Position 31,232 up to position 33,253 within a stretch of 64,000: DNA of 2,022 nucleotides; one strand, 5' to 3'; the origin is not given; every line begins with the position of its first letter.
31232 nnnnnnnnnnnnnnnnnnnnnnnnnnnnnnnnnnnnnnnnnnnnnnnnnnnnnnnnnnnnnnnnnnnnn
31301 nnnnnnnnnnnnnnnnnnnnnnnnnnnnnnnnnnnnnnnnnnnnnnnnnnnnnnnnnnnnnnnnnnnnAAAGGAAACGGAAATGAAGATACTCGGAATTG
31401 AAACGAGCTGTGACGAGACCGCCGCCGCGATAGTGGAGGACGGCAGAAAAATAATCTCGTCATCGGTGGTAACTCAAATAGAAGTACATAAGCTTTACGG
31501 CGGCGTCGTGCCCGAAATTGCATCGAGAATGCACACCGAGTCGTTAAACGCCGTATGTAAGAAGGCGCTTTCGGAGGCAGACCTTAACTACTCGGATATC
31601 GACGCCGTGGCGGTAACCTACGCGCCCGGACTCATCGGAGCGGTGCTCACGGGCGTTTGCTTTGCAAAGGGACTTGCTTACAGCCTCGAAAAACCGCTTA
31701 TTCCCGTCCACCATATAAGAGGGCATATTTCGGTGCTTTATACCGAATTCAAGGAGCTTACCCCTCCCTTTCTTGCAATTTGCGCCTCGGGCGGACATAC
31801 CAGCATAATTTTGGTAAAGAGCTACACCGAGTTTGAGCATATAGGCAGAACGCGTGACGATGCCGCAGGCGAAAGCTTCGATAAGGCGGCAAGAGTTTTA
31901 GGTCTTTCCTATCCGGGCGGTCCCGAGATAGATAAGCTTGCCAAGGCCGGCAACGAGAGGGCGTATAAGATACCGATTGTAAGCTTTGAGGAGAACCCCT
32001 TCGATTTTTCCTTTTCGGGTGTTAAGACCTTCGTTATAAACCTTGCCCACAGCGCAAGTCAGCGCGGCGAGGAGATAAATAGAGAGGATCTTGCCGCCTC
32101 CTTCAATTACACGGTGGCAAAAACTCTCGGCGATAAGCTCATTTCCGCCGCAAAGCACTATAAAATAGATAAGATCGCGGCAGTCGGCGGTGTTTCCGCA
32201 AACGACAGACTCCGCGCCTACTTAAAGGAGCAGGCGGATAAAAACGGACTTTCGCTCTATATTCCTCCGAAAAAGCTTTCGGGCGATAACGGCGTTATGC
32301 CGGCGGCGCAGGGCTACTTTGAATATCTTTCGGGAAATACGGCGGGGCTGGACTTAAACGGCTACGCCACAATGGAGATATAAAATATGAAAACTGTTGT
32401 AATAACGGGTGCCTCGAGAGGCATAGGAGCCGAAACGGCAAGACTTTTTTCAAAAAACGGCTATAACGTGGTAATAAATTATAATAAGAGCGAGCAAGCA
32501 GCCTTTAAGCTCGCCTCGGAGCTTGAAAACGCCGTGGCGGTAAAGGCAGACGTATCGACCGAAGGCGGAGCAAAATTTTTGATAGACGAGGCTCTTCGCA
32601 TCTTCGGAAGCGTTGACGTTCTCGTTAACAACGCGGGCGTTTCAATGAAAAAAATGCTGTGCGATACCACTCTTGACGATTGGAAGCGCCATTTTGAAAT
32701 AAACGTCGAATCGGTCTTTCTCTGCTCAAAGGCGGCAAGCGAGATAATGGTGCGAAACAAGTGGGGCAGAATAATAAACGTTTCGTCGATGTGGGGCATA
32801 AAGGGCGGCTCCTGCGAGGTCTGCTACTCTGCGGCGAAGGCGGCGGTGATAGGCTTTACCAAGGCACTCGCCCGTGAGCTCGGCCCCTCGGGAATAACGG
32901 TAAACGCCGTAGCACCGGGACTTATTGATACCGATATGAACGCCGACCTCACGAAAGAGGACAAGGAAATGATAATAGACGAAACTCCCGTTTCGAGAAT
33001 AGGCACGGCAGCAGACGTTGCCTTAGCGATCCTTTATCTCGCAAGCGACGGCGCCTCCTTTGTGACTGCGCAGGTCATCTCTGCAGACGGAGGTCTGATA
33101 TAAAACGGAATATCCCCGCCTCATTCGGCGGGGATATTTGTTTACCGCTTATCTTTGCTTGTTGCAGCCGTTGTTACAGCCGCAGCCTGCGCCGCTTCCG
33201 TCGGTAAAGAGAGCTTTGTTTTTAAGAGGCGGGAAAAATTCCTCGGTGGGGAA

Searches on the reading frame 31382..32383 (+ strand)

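Call 6: search_protein_families(library=pfam, proteins=[window:31382-32383:+], max_evalue=0.01)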
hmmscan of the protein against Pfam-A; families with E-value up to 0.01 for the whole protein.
window:31382-32383:+ (333 aa): 3 families
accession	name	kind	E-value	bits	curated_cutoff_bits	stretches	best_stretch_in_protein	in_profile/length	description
PF00814.31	TsaD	-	2.3e-86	290.2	24.8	1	23-308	1-263/264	tRNA N6-adenosine threonylcarbamoyltransferase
PF22521.2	HypF_C_2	-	5.4e-09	36.6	27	1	221-305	153-237/241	Carbamoyltransferase, Kae1-like Domain, second subdomain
PF02543.21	Carbam_trans_N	-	0.00011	22.1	24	0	225-305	267-340/346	Carbamoyltransferase N-terminus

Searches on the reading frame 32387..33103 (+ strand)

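Call 6: search_protein_families(library=pfam, proteins=[window:32387-33103:+], max_evalue=0.01)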
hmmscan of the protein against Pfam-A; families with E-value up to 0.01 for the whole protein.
window:32387-33103:+ (238 aa): 5 families
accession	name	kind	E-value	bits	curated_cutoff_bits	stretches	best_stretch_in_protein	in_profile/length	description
PF13561.12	adh_short_C2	-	2e-64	217.8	27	1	8-237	1-235/236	Enoyl-(Acyl carrier protein) reductase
PF00106.31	adh_short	-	6.7e-60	202.3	26.6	1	2-191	1-193/195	short chain dehydrogenase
PF08659.16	KR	-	5.4e-11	43.2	22.6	1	3-172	2-173/180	KR domain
PF01370.27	Epimerase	-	6.6e-05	22.9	20.9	1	4-169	1-164/240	NAD dependent epimerase/dehydratase family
PF23441.1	SDR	-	0.0046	16.8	27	1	152-237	168-255/258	SDR-like rossmann domain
